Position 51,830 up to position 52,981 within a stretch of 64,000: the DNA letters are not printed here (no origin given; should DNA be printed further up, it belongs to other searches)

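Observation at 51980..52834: Two-domain Rossmann-like (SLOG/DprA-like) protein in the early region: candidate nucleotide-signal processing or counter-defence factor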

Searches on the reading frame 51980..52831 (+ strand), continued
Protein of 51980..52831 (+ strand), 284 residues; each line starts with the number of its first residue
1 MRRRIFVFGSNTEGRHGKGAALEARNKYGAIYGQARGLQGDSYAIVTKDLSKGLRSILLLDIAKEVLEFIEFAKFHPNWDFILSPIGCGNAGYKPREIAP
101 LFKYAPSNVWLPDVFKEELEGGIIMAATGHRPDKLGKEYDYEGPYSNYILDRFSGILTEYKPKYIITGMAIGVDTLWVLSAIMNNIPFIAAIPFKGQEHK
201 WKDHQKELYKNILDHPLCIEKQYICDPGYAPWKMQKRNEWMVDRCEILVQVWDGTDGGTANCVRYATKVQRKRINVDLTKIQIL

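Call 49: find_encoding_contigs(protein=P0064, flank=8000, max_places=2)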
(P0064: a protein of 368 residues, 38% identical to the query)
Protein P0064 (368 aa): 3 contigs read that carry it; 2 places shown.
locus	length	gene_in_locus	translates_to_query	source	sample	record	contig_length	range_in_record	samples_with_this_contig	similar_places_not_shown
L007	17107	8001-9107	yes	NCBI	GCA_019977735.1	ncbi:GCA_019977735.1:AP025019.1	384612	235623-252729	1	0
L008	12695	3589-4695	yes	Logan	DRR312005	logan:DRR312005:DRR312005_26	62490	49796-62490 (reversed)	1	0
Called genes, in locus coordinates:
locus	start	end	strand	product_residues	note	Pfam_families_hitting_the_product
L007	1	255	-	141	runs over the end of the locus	-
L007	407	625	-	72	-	-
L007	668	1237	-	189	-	PF13358:DDE_3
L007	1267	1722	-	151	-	PF13384:HTH_23, PF13518:HTH_28, PF13551:HTH_29 (weak), PF13565:HTH_32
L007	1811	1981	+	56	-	-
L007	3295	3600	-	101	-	PF02698:DUF218 (weak)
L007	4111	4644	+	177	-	PF14250:AbrB-like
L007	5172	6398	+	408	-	PF10592:AIPR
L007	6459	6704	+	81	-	-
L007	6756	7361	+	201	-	-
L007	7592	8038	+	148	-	-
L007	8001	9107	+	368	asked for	PF06908:YpsA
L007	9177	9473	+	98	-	-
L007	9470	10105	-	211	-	-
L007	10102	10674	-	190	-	-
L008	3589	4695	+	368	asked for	PF06908:YpsA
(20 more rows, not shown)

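Call 50: find_encoding_contigs(protein=P0002, flank=6000, max_places=2)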
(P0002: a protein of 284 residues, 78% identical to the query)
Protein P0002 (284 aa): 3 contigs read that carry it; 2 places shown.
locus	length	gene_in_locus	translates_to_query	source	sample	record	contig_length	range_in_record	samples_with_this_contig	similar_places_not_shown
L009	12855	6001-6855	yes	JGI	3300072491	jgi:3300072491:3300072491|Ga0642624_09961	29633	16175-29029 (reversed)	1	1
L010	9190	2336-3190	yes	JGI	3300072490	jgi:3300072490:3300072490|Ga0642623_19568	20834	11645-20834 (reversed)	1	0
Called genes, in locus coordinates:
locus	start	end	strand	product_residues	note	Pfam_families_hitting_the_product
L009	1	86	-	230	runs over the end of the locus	?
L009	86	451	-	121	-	-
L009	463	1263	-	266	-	-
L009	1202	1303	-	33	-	-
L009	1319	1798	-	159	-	-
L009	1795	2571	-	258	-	-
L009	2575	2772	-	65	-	-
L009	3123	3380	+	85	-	-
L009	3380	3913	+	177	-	-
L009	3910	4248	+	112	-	-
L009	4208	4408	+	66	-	-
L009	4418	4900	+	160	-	PF00583:Acetyltransf_1 (weak)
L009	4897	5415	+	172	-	-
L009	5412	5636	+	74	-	-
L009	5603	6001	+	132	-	-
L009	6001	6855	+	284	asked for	PF06908:YpsA, PF02481:DNA_processg_A (weak)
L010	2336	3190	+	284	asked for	PF06908:YpsA, PF02481:DNA_processg_A (weak)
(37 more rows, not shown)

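Call 56: get_annotated_region(hit=H2, flank=4000)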
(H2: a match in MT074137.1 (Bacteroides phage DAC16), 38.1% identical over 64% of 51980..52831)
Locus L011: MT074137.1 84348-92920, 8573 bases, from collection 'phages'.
description: Bacteroides phage DAC16, complete genome.
organism: Bacteroides phage DAC16 (NCBI taxid 2710496)
taxonomy: Viruses; Duplodnaviria; Heunggongvirae; Uroviricota; Caudoviricetes
host: Bacteroides thetaiotaomicron VPI-5485; source: primary sewage effluent collected as it entered a drainage canal; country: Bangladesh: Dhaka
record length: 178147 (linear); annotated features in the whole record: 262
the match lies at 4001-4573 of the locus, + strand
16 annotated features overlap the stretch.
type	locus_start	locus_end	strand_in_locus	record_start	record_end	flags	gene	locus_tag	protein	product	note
CDS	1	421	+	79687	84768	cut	-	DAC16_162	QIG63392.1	hypothetical protein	-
CDS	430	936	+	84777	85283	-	-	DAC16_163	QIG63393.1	hypothetical protein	-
CDS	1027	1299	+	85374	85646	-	-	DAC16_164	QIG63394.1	hypothetical protein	-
CDS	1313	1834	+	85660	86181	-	-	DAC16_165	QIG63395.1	hypothetical protein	-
CDS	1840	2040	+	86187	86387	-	-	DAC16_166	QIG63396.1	hypothetical protein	-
CDS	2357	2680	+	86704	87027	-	-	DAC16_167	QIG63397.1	hypothetical protein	-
CDS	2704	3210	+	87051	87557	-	-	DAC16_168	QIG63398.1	hypothetical protein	-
CDS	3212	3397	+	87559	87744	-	-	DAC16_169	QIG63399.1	hypothetical protein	-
CDS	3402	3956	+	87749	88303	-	-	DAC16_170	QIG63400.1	hypothetical protein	-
CDS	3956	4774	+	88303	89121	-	-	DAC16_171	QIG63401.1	hypothetical protein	-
CDS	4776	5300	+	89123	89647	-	-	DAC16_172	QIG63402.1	hypothetical protein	-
CDS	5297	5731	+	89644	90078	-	-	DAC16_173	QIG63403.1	hypothetical protein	-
CDS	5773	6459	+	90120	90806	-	-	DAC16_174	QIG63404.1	hypothetical protein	-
CDS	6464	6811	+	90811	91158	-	-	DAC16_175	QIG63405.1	hypothetical protein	-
CDS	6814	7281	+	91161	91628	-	-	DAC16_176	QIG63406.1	hypothetical protein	-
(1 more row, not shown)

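Call 57: get_annotated_region(hit=H1, flank=4000)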
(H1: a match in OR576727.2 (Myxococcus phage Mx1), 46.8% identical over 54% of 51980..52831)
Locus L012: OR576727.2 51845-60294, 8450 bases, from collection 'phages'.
description: Myxococcus phage Mx1, complete genome.
organism: Myxococcus phage Mx1 (NCBI taxid 2994995)
taxonomy: Viruses; Duplodnaviria; Heunggongvirae; Uroviricota; Caudoviricetes
host: Myxococcus sp.; source: cow dung; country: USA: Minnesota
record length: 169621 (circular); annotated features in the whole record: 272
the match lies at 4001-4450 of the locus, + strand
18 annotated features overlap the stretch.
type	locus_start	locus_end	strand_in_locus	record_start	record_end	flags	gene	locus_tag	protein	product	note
CDS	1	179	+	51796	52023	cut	-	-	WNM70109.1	hypothetical protein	-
tRNA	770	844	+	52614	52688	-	-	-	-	tRNA-Leu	-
tRNA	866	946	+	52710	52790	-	-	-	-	tRNA-Leu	-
CDS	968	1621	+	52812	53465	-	-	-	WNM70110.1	VWA domain-containing protein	-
CDS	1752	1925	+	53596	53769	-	-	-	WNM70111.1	hypothetical protein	-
CDS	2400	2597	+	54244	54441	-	-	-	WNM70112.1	hypothetical protein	-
CDS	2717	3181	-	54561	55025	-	-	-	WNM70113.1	hypothetical protein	-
CDS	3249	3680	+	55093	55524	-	-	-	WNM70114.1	hypothetical protein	-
CDS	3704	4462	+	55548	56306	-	-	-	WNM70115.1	DUF4326 and YspA-like SLOG domain protein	-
CDS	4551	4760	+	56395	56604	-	-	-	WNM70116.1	hypothetical protein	-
CDS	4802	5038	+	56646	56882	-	-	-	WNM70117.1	hypothetical protein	-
CDS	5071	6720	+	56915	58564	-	-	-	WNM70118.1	putative ribonucleoprotein related-protein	putative ribonucleoprotein related-protein TROVEDomain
CDS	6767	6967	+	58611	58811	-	-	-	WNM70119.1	hypothetical protein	-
CDS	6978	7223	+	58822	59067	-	-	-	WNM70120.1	hypothetical protein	-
tRNA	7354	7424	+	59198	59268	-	-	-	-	tRNA-Gly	-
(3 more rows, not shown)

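Call 59: search_protein_families(library=pfam, proteins=[L011:3956-4771:+, L011:3402-3953:+, L011:4776-5297:+, L012:3704-4459:+], max_evalue=0.01)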
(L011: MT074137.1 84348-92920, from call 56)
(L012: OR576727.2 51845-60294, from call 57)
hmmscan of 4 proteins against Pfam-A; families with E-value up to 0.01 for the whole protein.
L011:3956-4771:+ (272 aa): 1 family
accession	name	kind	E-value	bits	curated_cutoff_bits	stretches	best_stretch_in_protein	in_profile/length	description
PF10686.14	YAcAr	-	3.3e-11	43.3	28.2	1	150-216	2-64/66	YspA, cpYpsA-related SLOG family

L011:3402-3953:+ (184 aa): 0 families

L011:4776-5297:+ (174 aa): 0 families

L012:3704-4459:+ (252 aa): 3 families
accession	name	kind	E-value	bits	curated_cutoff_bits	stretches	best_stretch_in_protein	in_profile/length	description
PF14216.11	DUF4326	-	3e-14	53.9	25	1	9-89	7-81/82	Domain of unknown function (DUF4326)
PF06908.16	YpsA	-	4.9e-13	49.8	27.7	1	101-234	1-142/168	YspA SLOG family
PF02481.21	DNA_processg_A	-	0.00016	21.4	29.6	1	139-249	76-186/212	DNA recombination-mediator protein A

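Call 67: find_related_loci(query=A2, collection=viral_contigs, flank=5000)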
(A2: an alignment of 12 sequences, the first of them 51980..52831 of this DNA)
Query A2 (284 aa) in viral_contigs; peptide patterns used: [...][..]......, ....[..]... (x = any residue, [..] = any of these).
600 stretches matched a pattern (row limit reached: there are more); 470 encode a relative of the query (tblastn E <= 1e-3); the best 80 are kept; 80 distinct loci.
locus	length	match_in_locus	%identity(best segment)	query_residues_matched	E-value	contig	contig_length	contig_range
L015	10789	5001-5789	43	4-272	5e-62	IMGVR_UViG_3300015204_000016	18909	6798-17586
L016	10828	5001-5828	39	5-271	8e-60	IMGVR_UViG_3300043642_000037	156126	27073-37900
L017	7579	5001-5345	66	5-119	1e-43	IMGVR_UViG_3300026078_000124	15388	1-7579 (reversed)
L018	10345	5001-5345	68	5-119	7e-43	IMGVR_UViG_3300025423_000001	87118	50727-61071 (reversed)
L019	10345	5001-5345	63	5-119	1e-42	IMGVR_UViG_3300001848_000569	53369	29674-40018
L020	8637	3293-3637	63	5-119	1e-42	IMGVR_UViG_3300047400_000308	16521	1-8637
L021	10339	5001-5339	67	5-115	1e-42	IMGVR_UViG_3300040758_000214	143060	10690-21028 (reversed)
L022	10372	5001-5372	62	1-125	1e-40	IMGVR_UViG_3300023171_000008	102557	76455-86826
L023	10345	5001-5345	60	3-117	2e-38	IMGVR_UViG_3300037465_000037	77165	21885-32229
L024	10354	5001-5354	59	3-119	8e-38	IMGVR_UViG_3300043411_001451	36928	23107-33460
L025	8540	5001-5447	45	123-276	4e-37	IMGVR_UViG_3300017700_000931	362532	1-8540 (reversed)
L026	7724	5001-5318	63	5-112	5e-36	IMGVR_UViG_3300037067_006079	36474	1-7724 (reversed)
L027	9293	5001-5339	57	2-116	1e-35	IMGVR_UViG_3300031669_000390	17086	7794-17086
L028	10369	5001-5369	56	3-126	3e-35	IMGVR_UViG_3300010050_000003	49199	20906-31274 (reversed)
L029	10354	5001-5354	58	1-120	1e-35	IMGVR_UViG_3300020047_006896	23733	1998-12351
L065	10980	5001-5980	43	4-272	5e-31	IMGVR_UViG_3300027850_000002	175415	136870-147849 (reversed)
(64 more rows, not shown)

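Call 75: search_protein_families(library=pfam, proteins=[L065:5360-6031:+], max_evalue=0.01)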
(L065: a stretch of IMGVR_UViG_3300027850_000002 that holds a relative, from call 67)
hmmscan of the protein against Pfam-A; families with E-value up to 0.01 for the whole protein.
L065:5360-6031:+ (224 aa): 2 families
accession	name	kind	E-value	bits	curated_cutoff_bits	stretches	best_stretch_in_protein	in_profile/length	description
PF06908.16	YpsA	-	5.3e-14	53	27.7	1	63-202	1-149/168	YspA SLOG family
PF02481.21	DNA_processg_A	-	7.4e-09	35.5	29.6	1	96-213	71-189/212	DNA recombination-mediator protein A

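Call 80: search_protein_families(library=padloc, proteins=[window:51980-52831:+], max_evalue=1)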
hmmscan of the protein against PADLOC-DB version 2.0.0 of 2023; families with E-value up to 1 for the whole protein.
window:51980-52831:+ (284 aa): 2 families
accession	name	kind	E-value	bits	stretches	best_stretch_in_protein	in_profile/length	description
PDLC03961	ShosA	-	8.2e-09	33.2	1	164-277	147-259/303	-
PDLC02997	ShosA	-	0.00068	17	1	165-272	163-269/327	-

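Call 89: search_protein_representatives(alignment_id=A2)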
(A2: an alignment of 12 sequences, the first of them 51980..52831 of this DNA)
Query: 12 sequences, 292 profile positions. Proteins with E-value up to 0.001 (for the whole library): 14516; up to 1e-10: 9339; up to 1e-30: 1881. The best 150 are listed.
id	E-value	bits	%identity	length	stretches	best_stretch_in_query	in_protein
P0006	8.7e-133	458.1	-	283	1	5-286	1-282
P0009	8.8e-113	392.5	-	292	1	1-291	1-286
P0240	5.0e-86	304.7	-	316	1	2-275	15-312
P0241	1.8e-72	260.2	-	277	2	130-272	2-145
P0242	5.9e-69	248.6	-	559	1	2-273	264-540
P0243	4.1e-68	245.9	-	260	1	5-229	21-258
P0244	7.2e-67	241.8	-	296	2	5-125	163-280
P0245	4.1e-65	236.0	-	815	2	4-125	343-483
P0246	1.1e-64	234.7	-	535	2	3-123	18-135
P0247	6.4e-60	219.0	-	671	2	126-285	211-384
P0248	9.4e-55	202.0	-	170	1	128-287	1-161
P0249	1.1e-54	201.8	-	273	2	1-122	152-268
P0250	1.8e-54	201.1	-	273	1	128-284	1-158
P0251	9.8e-54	198.7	-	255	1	27-207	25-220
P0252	1.4e-52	194.9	-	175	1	123-273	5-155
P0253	2.0e-52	194.4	-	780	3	120-287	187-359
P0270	1.8e-47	178.1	-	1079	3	124-286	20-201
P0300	1.1e-45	172.3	-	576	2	112-285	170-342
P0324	1.5e-44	168.5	-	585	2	127-285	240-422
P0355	5.2e-43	163.5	-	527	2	124-287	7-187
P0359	6.5e-43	163.2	-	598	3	123-285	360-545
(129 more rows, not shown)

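Call 90: search_protein_families(library=pfam, proteins=[P0242, P0245, P0246, P0247, P0253, P0270, P0300, P0355, P0359, P0324], max_evalue=0.001)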
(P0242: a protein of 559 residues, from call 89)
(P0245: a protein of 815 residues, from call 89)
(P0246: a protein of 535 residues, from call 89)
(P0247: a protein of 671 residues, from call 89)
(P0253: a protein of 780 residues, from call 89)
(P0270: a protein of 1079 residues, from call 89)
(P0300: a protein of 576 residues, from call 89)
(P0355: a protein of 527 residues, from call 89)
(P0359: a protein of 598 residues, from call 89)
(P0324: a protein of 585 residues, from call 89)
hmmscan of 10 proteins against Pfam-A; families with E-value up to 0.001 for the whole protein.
P0242 (559 aa): 4 families
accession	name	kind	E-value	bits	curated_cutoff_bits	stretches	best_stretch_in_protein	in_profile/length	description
PF08719.17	NADAR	-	1.6e-27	97.2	35.1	1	5-155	2-162/163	NADAR domain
PF14216.11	DUF4326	-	8.8e-15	55.6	25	1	176-252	5-81/82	Domain of unknown function (DUF4326)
PF06908.16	YpsA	-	5.2e-08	33.5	27.7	1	402-544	4-157/168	YspA SLOG family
PF02481.21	DNA_processg_A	-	1.5e-06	28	29.6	1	430-540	71-181/212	DNA recombination-mediator protein A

P0245 (815 aa): 2 families
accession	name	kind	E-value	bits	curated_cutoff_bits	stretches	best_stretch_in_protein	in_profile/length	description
PF06908.16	YpsA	-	1.3e-15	58.2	27.7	1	536-649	22-129/168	YspA SLOG family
PF14216.11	DUF4326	-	5.5e-06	27.4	25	1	34-144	10-80/82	Domain of unknown function (DUF4326)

P0246 (535 aa): 1 family
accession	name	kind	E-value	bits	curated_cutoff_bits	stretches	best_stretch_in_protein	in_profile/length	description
PF13306.12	LRR_5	-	9.9e-23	80.9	27.7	1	280-382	14-116/127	BspA type Leucine rich repeat region (6 copies)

P0247 (671 aa): 6 families
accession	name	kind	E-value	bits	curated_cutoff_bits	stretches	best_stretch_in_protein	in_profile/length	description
PF06908.16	YpsA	-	6.4e-37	127.6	27.7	2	215-382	1-167/168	YspA SLOG family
PF02481.21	DNA_processg_A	-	6.2e-12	45.6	29.6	1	238-379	59-188/212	DNA recombination-mediator protein A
PF08719.17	NADAR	-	2e-09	38.4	35.1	1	4-128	10-161/163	NADAR domain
PF08010.17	Phage_30_3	-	1.1e-05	25.7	36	1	7-57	7-57/138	Bacteriophage protein GP30.3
PF18306.6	LDcluster4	-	9e-05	22.6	26.3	0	336-388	82-134/151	SLOG cluster4 family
PF12694.12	cpYpsA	-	0.00082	19.6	26.2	0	337-382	54-100/145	Circularly permutated YpsA SLOG family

P0253 (780 aa): 3 families
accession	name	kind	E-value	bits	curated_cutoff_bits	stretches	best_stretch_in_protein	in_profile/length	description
PF06908.16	YpsA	-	2.3e-27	96.4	27.7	2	197-352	1-164/168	YspA SLOG family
PF10686.14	YAcAr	-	5.5e-08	33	28.2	1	216-264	13-61/66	YspA, cpYpsA-related SLOG family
PF02481.21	DNA_processg_A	-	8.9e-06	25.5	29.6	1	226-349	68-185/212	DNA recombination-mediator protein A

P0270 (1079 aa): 4 families
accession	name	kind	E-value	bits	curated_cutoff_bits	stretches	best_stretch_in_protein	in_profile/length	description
PF06908.16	YpsA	-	5.1e-28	98.6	27.7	3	28-186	2-151/168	YspA SLOG family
PF08719.17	NADAR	-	2.9e-16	60.6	35.1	1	655-790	13-162/163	NADAR domain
PF02481.21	DNA_processg_A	-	1.7e-09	37.6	29.6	0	58-198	60-191/212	DNA recombination-mediator protein A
PF05014.21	Nuc_deoxyrib_tr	-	3e-06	27.8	28.8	0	127-197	30-99/117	Nucleoside 2-deoxyribosyltransferase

P0300 (576 aa): 3 families
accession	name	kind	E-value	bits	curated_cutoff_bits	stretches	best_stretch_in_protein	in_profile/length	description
PF06908.16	YpsA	-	4.9e-27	95.4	27.7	1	188-340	1-167/168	YspA SLOG family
PF02481.21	DNA_processg_A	-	3.9e-06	26.6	29.6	1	213-336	64-187/212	DNA recombination-mediator protein A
PF10686.14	YAcAr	-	1.7e-05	25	28.2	0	188-253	3-59/66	YspA, cpYpsA-related SLOG family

P0355 (527 aa): 2 families
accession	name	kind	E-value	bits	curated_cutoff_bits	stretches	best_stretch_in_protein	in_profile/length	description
PF06908.16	YpsA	-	1.5e-31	110.1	27.7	2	13-182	1-166/168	YspA SLOG family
PF05014.21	Nuc_deoxyrib_tr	-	5.5e-09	36.6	28.8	0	125-195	42-112/117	Nucleoside 2-deoxyribosyltransferase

P0359 (598 aa): 1 family
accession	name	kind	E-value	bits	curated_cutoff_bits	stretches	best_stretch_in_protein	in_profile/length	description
PF06908.16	YpsA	-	3.4e-11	43.8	27.7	1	409-503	40-126/168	YspA SLOG family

P0324 (585 aa): 3 families
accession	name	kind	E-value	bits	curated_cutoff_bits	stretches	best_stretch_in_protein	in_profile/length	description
PF06908.16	YpsA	-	9.2e-24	84.8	27.7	2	22-181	1-155/168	YspA SLOG family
PF08719.17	NADAR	-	2.6e-22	80.2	35.1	1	449-579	7-162/163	NADAR domain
PF05014.21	Nuc_deoxyrib_tr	-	1e-05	26.1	28.8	0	122-179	30-86/117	Nucleoside 2-deoxyribosyltransferase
